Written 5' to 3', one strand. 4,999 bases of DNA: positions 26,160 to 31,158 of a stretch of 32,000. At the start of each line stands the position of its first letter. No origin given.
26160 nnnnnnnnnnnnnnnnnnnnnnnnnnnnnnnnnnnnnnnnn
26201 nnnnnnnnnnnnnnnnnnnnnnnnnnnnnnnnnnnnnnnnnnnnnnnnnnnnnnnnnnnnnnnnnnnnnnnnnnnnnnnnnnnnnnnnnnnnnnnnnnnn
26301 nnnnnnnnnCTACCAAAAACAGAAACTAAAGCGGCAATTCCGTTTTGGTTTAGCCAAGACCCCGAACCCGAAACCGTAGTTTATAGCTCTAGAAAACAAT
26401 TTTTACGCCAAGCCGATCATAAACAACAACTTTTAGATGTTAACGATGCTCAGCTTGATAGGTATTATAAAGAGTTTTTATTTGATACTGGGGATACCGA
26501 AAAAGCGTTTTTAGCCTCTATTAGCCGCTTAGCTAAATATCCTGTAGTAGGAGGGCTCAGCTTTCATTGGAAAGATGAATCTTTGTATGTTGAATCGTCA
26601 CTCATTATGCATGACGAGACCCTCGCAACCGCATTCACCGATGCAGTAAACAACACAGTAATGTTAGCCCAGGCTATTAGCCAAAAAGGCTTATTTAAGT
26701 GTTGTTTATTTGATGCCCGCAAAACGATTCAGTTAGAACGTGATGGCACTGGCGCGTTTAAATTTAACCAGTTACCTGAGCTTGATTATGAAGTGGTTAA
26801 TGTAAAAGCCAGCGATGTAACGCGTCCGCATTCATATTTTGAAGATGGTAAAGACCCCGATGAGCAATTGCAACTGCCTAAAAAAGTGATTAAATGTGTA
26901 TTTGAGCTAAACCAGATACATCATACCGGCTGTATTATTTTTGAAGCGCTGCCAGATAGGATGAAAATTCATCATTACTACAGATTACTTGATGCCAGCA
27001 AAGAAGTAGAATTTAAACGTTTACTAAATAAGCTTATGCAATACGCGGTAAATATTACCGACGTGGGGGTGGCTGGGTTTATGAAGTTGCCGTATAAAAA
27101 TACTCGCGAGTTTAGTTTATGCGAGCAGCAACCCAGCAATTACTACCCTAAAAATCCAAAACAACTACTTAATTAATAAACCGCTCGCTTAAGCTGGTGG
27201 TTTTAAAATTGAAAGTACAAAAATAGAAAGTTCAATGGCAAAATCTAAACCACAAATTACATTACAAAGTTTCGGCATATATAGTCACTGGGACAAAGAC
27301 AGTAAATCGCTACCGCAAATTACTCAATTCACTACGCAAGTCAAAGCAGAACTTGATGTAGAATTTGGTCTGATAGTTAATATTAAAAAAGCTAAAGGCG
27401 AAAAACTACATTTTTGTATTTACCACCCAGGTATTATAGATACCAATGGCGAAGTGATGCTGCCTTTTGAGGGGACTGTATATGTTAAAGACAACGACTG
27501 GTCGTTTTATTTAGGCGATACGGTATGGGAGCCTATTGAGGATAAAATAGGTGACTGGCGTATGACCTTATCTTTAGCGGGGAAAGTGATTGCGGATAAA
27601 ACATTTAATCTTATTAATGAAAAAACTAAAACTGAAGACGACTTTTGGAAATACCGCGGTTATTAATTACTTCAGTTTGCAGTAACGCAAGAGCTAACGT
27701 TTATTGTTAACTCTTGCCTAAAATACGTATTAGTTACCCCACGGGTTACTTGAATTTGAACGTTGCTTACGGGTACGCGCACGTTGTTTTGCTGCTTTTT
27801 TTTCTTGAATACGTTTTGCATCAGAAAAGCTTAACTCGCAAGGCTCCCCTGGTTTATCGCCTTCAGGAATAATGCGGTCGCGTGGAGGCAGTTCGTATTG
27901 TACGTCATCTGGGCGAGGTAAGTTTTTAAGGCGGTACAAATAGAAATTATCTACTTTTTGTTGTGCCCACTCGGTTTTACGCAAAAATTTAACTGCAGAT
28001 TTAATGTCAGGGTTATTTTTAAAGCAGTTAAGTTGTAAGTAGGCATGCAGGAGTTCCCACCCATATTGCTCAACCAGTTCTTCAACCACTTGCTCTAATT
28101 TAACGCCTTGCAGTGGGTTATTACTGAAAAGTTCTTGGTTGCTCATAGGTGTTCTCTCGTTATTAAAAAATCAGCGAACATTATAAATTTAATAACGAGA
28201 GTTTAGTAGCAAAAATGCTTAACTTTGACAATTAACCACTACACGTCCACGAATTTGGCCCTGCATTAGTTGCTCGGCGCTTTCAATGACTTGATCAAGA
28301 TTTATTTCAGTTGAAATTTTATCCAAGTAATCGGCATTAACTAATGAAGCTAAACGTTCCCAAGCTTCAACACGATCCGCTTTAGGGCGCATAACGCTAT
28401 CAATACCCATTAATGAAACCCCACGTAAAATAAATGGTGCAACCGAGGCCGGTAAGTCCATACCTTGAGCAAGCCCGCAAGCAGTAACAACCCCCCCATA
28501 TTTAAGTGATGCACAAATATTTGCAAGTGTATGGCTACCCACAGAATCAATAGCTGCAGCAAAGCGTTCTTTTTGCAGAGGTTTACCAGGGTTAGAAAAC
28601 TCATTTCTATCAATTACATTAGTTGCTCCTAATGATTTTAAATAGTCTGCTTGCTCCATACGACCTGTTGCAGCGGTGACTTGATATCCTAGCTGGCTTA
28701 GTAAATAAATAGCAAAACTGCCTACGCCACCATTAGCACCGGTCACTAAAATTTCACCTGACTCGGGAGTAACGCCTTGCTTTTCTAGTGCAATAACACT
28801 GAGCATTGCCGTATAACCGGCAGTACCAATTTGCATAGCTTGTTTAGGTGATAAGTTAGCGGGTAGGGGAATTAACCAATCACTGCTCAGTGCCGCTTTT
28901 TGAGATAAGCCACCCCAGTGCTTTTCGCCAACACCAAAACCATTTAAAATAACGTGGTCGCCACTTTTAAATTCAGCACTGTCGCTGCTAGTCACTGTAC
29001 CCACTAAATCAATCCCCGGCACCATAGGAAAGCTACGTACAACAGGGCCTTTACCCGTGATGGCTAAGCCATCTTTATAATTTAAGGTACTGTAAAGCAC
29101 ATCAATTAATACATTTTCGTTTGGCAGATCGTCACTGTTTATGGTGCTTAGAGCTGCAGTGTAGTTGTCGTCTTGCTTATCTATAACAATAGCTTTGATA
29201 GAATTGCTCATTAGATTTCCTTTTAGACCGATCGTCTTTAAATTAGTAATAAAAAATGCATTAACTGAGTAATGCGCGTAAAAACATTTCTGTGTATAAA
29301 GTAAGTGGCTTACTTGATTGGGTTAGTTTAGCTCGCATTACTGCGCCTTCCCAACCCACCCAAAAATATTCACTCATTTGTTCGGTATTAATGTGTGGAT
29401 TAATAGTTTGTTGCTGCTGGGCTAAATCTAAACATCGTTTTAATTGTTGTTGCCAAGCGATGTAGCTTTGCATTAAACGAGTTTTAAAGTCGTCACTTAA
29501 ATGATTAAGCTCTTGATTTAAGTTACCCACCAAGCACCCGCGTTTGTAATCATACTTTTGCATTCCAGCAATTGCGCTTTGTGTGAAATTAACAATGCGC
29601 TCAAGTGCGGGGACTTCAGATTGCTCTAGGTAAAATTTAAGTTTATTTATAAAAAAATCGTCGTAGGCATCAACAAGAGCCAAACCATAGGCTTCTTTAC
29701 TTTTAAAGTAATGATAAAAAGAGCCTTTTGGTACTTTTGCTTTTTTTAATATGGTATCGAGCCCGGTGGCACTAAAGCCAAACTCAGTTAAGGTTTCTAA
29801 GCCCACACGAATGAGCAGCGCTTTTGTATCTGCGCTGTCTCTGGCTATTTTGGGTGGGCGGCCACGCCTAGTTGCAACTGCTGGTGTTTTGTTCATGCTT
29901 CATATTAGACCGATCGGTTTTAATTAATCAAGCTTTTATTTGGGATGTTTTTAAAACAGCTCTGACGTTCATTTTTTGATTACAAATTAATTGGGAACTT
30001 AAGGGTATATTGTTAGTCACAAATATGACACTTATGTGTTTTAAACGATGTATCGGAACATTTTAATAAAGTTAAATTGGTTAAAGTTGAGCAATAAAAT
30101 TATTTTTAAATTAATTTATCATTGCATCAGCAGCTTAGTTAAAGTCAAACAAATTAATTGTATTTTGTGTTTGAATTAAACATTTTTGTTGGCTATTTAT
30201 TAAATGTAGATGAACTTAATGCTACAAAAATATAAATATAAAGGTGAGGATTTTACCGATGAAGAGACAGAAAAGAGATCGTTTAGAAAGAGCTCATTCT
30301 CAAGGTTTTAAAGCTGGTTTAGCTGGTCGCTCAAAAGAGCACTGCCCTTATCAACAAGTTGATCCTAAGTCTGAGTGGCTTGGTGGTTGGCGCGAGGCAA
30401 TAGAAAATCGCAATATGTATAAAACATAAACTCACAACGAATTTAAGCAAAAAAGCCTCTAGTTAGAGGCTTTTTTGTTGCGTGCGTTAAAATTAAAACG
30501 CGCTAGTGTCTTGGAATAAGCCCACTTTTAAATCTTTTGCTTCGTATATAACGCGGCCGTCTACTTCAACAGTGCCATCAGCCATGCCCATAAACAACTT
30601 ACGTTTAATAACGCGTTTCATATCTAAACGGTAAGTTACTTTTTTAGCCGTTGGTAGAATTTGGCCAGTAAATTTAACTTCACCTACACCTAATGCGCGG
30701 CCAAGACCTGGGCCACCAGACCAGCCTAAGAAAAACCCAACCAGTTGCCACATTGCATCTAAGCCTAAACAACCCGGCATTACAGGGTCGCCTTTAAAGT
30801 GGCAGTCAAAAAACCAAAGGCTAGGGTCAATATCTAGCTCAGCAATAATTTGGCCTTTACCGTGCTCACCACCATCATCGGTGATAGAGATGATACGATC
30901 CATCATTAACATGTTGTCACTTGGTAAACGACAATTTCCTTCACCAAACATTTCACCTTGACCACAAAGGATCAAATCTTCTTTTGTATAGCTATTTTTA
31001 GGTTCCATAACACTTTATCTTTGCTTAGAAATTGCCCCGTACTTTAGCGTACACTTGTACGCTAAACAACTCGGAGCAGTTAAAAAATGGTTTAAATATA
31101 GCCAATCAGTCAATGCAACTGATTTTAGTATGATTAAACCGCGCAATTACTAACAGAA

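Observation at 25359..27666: Kinase-like protein with a large unknown C-terminal domain paired with a DUF3859-like gene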

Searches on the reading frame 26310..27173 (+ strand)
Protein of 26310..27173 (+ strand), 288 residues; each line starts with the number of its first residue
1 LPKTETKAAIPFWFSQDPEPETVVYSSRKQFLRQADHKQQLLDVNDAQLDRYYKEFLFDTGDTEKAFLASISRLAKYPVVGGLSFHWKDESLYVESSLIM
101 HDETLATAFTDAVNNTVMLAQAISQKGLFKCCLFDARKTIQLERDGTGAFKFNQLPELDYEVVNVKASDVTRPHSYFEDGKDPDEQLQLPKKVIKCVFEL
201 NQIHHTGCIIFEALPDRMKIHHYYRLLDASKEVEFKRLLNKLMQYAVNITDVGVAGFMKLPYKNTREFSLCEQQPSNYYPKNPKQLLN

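Call 51: predict_structure(alignment_id=A5)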
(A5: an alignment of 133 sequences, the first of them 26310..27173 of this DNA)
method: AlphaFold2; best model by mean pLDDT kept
length: 288 residues; sequences in the alignment: 133
mean_pLDDT: 83.2   pTM: 0.80
mean pLDDT of the five models: 83.2, 82.7, 82.5, 82.1, 81.6
residues with pLDDT >= 90: 156; 70-90: 72; 50-70: 46; < 50: 14
segments of 3 or more residues with pLDDT < 50: 44-49
pLDDT, mean of each block of 10 residues (from residue 1): 73 90 80 55 48 59 89 95 92 94 95 95 88 94 93 94 72 52 69 92 90 93 93 97 95 87 84 79 74
secondary structure, 60 per line:
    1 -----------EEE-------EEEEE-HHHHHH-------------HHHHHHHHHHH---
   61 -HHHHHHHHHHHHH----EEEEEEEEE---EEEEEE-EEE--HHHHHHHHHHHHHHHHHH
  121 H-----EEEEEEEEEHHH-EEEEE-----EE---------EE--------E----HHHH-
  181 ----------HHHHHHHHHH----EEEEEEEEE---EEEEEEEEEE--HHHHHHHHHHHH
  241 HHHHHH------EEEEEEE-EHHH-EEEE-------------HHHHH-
elements in order: E12-14 E22-26 H28-33 H47-57 H62-74 E79-87 E91-96 E98-100 H103-121 E127-135 E140-144 H176-179 H191-200 E205-213 E217-226 H229-246 E253-259 E266-269 H283-287
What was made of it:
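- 26364..27173 (+): Family-specific C-terminal alpha/beta domain, aa 336-605. It is as conserved as the kinase domain and its fold matches nothing. The AF2 domain model has pLDDT 83.2 and pTM 0.80 (call 51).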

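Call 53: fold_search(model_id=the predicted structure, library=pdb)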
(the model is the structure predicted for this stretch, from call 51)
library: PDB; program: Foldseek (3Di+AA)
matches with E <= 10: 418; with E <= 0.001: 0
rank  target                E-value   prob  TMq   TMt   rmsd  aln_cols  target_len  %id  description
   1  2j0p                  2.4e-01  0.02  0.08  0.07  20.9       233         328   11  Structure of the haem-chaperone Proteobacteria-protein HemS (released 2006-08-29)
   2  4d2g_A                3.1e-01  0.02  0.11  0.10  21.9       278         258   10  Crystal structure of human PCNA in complex with p15 peptide (released 2015-03-18)
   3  6q1f_S                3.5e-01  0.03  0.14  0.13  18.6       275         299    8  Atomic structure of the Human Herpesvirus 6B Capsid and Capsid-Associated Tegument Complexes (released 2019-12-11)
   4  2j0r                  3.7e-01  0.03  0.12  0.11  22.6       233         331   11  Structure of the haem-chaperone Proteobacteria-protein HemS (released 2006-08-29)
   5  1u9t                  5.0e-01  0.02  0.13  0.12  21.0       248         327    7  Crystal Structure Analysis of ChuS, an E. coli Heme Oxygenase (released 2005-10-25)
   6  7qxv                  5.0e-01  0.02  0.12  0.11  20.8       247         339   12  Crystal Structure of Haem-Binding Protein HemS Mutant F104A F199A, from Yersinia enterocolitica (released 2023-02-08)
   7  7e2v_B                5.3e-01  0.06  0.13  0.09  11.8       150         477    7  Crystal structure of MaDA-3 (released 2021-12-01)
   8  4ud8_B                5.6e-01  0.04  0.12  0.08  17.3       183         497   12  AtBBE15 (released 2015-06-10)
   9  4d2g_B                5.6e-01  0.01  0.11  0.12  22.8       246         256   10  Crystal structure of human PCNA in complex with p15 peptide (released 2015-03-18)
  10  6q1f_5                6.3e-01  0.01  0.10  0.11  20.4       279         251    9  Atomic structure of the Human Herpesvirus 6B Capsid and Capsid-Associated Tegument Complexes (released 2019-12-11)
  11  6scj_A                7.1e-01  0.02  0.12  0.03  16.4       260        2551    9  The structure of human thyroglobulin (released 2020-02-12)
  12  9ycv_C                8.5e-01  0.02  0.13  0.08  18.2       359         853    9  HSV Helicase-primase complex bound to amenamevir (released 2025-12-31)
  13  8gcj_C                8.5e-01  0.01  0.11  0.11  24.0       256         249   10  PCNA (released 2024-05-29)
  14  4l60                  1.1e+00  0.01  0.11  0.12  19.4       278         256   11  Structure of C81R Mutant PCNA Protein Defective in Mismatch Repair (released 2013-10-02)
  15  6lz2_C                1.2e+00  0.02  0.07  0.10  16.3       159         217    8  Crystal structure of a thermostable green fluorescent protein (TGP) with a synthetic nanobody (Sb44) (released 2020-12-23)
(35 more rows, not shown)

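Call 69: fold_search(model_id=the predicted structure, library=viral)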
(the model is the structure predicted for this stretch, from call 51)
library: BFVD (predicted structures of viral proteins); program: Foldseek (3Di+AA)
matches with E <= 10: 559; with E <= 0.001: 0
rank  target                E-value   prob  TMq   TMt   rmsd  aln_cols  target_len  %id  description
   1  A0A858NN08            2.8e-02  0.18  0.17  0.10  17.0       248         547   12  (no name in the UniProt tables at hand)
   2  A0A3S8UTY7            4.5e-02  0.33  0.17  0.17  13.7       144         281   14  (no name in the UniProt tables at hand)
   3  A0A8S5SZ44            6.8e-02  0.12  0.17  0.10  20.1       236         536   11  Replication associated protein [Microviridae sp. ctZPT1]
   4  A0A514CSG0            8.2e-02  0.02  0.09  0.08  21.6       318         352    9  DNA polymerase III beta subunit, sliding clamp [Achromobacter phage Motura]
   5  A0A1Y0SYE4            9.8e-02  0.06  0.10  0.11  19.6       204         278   11  Uncharacterized protein [Pseudomonas phage Phabio]
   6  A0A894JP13            1.3e-01  0.12  0.16  0.10  16.9       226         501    8  (no name in the UniProt tables at hand)
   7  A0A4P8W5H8            1.6e-01  0.14  0.15  0.17  16.0       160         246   12  (no name in the UniProt tables at hand)
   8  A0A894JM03            1.8e-01  0.07  0.15  0.09  20.6       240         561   10  (no name in the UniProt tables at hand)
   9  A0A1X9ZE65            1.9e-01  0.04  0.11  0.13  21.7       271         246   11  (no name in the UniProt tables at hand)
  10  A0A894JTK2            2.0e-01  0.23  0.16  0.16  12.7       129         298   12  (no name in the UniProt tables at hand)
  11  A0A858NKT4            2.0e-01  0.21  0.16  0.16  11.1       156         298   12  (no name in the UniProt tables at hand)
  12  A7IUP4                2.3e-01  0.06  0.13  0.14  15.7       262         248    8  Uncharacterized protein m514L [Paramecium bursaria Chlorella virus MT325]
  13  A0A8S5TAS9            2.5e-01  0.05  0.14  0.15  16.9       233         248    6  Replication-associated protein ORF2/G2P domain-containing protein [Siphoviridae sp. ctwuP1]
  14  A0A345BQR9            2.5e-01  0.03  0.12  0.10  18.6       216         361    9  (no name in the UniProt tables at hand)
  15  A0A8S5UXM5            2.7e-01  0.21  0.16  0.11  14.7       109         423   12  Replication associated protein [Microviridae sp. ctb4Q28]
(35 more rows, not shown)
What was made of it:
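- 26364..27173 (+): Best Foldseek E-values are 0.24 against PDB and 0.028 against BFVD, with TM below 0.2 (calls 53, 69).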

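Call 70: search_dna_similar(query=window:26310-27173:+, collection=plasmids, mode=protein, max_evalue=0.001, max_rows=10)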
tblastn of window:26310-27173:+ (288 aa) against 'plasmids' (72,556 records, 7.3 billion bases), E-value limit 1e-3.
No match.

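Call 71: search_dna_similar(query=window:26310-27173:+, collection=phages, mode=protein, max_evalue=0.001, max_rows=10)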
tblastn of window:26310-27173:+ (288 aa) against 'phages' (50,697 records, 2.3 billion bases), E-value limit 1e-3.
No match.
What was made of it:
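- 26364..27173 (+): No tblastn hit in the plasmid or phage collections (calls 70, 71).
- No plasmid or phage copies were found (calls 70, 71).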

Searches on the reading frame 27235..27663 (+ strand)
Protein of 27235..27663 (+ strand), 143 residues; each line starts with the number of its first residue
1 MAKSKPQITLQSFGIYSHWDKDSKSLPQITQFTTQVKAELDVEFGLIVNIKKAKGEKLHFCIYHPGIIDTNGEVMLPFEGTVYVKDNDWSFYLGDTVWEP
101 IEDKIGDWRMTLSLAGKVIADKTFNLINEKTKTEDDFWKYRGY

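Call 3: search_protein_families(library=pfam, proteins=[window:27235-27663:+], max_evalue=1)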
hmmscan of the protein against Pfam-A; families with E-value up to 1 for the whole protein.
window:27235-27663:+ (143 aa): 1 family
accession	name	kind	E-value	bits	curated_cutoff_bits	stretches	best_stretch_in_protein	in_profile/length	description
PF12975.13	DUF3859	-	1.4e-49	167.6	24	1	5-125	2-122/123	Domain of unknown function (DUF3859)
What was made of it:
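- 27235..27666 (+): DUF3859 gene (143 aa, no signal peptide). An adjacent gene, not a conserved partner of the kinase. PF12975 scores 167.6 bits (call 3).
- On DUF3859 (PF12975): 167.6 bits against 24, covering profile positions 2-122 of 123 (call 3).
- Checked: DUF3859 PF12975 scores 167.6 bits (E 1.4e-49) (call 3).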

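Call 4: search_protein_families(library=ncbifam, proteins=[window:27235-27663:+], max_evalue=1)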
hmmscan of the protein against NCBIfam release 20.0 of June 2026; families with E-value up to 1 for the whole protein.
window:27235-27663:+ (143 aa): 2 families
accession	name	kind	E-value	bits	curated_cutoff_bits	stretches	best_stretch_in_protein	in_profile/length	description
NF047516.1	LA_3659_fam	equivalog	0.21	11.1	36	1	13-41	11-39/221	LA_3659 family protein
NF047514.1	SpiroCoCo_N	equivalog_domain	0.21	11.1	75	1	13-41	11-39/221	SpiroCoCo family coiled-coil protein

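Call 7: search_solved_structures(query=window:27235-27663:+, max_evalue=1, show_alignments=2)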
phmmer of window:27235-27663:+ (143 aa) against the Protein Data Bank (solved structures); distinct sequences matched with E-value up to 1: 3.
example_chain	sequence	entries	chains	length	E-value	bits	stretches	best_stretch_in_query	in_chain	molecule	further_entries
3n6y_A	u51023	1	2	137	0.0015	21.3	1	28-125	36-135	immunoglobulin-like protein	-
6ww7_B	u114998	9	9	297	0.6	12.9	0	93-138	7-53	ER membrane protein complex subunit 2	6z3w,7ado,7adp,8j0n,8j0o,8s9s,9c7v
8eoi_B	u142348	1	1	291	0.61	12.8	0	93-138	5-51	ER membrane protein complex subunit 2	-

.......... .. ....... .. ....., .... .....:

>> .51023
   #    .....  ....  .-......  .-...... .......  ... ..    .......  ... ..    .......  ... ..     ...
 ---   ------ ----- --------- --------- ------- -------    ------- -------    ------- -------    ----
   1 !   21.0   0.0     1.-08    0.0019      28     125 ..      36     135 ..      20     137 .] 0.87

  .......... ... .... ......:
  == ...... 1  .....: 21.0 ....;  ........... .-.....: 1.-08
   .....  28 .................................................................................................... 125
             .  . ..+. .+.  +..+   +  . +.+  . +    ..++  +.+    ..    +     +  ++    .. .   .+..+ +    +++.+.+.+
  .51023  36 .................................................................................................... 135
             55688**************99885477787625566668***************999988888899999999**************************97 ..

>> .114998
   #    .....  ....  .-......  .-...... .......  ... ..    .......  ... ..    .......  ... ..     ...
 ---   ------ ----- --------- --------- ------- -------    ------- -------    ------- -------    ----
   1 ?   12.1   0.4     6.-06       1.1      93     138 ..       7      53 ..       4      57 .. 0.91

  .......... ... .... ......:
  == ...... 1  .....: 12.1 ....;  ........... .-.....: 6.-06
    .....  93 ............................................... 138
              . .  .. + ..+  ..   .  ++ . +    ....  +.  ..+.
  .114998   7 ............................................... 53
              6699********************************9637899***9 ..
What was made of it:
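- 27235..27666 (+): Distant sequence match to PDB 3n6y, 'immunoglobulin-like protein', E 1.5e-3 (call 7).
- Closest known: DUF3859. Same: The 143-aa downstream gene is a clear member (167.6 bits) (calls 3, 7).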

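Call 13: search_protein_families(library=padloc, proteins=[window:27235-27663:+], max_evalue=1)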
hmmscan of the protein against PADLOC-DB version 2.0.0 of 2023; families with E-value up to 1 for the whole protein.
window:27235-27663:+ (143 aa): 0 families

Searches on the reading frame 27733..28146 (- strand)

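Call 3: search_protein_families(library=pfam, proteins=[window:27733-28146:-], max_evalue=1)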
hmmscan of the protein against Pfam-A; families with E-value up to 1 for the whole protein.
window:27733-28146:- (138 aa): 2 families
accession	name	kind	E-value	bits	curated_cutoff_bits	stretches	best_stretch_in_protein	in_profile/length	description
PF09905.14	VF530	-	1e-30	106.1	27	1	8-70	1-63/63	DNA-binding protein VF530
PF11831.13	Myb_Cef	-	0.066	13.2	27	1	72-132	69-123/230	pre-mRNA splicing factor component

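Call 4: search_protein_families(library=ncbifam, proteins=[window:27733-28146:-], max_evalue=1)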
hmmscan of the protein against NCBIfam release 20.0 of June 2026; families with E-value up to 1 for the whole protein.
window:27733-28146:- (138 aa): 0 families

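Call 13: search_protein_families(library=padloc, proteins=[window:27733-28146:-], max_evalue=1)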
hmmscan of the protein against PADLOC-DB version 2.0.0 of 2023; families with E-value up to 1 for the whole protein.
window:27733-28146:- (138 aa): 0 families

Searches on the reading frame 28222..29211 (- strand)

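Call 15: search_protein_families(library=pfam, proteins=[window:28222-29211:-], max_evalue=0.001)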
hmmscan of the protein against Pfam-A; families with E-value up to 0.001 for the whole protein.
window:28222-29211:- (330 aa): 3 families
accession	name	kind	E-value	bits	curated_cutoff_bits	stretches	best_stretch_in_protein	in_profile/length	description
PF00107.32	ADH_zinc_N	-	2.5e-17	63.5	31.8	1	162-284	1-124/129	Zinc-binding dehydrogenase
PF08240.17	ADH_N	-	3.8e-10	40.4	23.5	1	32-117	3-103/104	Alcohol dehydrogenase GroES-like domain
PF13602.12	ADH_zinc_N_2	-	1.3e-05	26.6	27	1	194-326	1-134/134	Zinc-binding dehydrogenase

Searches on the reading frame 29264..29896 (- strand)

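Call 15: search_protein_families(library=pfam, proteins=[window:29264-29896:-], max_evalue=0.001)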
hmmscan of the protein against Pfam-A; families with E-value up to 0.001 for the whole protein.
window:29264-29896:- (211 aa): 3 families
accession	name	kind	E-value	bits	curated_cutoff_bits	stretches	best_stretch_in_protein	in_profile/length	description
PF16925.10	TetR_C_13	-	1.9e-24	86.6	27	1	97-202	1-106/109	Tetracyclin repressor-like, C-terminal domain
PF00440.29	TetR_N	-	1.2e-10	41.5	24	1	28-69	1-42/47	Bacterial regulatory proteins, tetR family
PF21993.1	TetR_C_13_2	-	2.2e-09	38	27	1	98-200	2-99/103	Transcriptional regulator LmrA/YxaF-like, C-terminal domain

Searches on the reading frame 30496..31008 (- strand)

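Call 15: search_protein_families(library=pfam, proteins=[window:30496-31008:-], max_evalue=0.001)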
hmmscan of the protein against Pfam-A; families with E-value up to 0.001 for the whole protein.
window:30496-31008:- (171 aa): 1 family
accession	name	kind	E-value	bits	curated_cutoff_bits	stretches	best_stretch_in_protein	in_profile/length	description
PF07977.19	FabA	-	8.1e-51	171.7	23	1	28-158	1-138/138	FabA-like domain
